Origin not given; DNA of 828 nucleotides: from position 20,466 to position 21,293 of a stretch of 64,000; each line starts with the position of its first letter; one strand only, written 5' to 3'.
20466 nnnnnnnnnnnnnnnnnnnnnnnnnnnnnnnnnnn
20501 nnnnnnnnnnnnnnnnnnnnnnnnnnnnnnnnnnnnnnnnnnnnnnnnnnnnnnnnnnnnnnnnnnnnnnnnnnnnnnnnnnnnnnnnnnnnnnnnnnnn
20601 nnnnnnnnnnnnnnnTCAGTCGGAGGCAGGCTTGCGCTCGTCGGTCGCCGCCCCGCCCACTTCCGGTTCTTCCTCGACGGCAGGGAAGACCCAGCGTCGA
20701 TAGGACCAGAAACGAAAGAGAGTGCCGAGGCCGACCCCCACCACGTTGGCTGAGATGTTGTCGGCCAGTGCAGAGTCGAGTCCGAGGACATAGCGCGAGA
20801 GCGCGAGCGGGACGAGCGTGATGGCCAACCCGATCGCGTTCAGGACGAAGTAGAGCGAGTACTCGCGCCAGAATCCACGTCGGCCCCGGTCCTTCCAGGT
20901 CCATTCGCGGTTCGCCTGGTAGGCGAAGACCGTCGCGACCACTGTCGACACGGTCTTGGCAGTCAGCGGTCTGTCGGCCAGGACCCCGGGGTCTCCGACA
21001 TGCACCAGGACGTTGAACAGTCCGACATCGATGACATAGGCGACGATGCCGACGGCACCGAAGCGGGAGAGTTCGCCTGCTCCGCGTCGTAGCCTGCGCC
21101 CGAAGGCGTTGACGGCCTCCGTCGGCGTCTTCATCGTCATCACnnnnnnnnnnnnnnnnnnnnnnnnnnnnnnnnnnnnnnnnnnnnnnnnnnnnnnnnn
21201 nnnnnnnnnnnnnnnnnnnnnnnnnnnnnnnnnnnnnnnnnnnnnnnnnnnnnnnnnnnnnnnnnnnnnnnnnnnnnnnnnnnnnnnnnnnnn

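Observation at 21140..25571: NrtR regulon core: nrtR divergent from nadA-nadB-nadC, with a 27-bp palindromic candidate operator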

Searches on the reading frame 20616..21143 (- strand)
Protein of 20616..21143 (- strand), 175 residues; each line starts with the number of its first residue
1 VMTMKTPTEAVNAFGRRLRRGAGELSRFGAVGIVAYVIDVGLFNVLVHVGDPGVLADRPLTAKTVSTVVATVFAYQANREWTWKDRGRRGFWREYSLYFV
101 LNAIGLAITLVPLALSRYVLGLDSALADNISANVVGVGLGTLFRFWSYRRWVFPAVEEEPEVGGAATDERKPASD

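Call 3: search_protein_families(library=pfam, proteins=[window:20616-21143:-])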
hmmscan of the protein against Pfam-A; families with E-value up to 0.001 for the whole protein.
window:20616-21143:- (175 aa): 1 family
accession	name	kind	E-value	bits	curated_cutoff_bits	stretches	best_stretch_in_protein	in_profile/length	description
PF04138.20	GtrA_DPMS_TM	-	2e-24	86.5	26.1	1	27-153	1-117/117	GtrA/DPMS, transmembrane domain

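Call 28: list_cluster_members(proteins=[P0001, window:20616-21143:-])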
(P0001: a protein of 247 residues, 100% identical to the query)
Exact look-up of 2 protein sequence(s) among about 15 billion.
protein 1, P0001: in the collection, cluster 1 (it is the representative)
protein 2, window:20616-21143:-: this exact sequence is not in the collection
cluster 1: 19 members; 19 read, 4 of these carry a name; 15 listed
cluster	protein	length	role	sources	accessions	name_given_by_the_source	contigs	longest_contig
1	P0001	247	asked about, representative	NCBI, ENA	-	-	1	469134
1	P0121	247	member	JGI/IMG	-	hypothetical protein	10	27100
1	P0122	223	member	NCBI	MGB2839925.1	MAG: NUDIX domain-containing protein [Actinomycetes bacterium]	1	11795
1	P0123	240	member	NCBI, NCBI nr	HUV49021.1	MAG TPA: NUDIX domain-containing protein [Actinomycetes bacterium] | NUDIX domain-containing protein [Actinomycetes bacterium]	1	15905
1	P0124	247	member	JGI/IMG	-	hypothetical protein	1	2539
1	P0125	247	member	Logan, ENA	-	-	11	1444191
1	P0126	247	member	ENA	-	-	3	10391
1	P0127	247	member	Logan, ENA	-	-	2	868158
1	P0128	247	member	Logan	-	-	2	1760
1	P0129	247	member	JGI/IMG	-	-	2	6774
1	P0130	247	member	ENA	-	-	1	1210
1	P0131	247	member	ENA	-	-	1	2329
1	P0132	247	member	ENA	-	-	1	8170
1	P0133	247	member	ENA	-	-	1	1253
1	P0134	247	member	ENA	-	-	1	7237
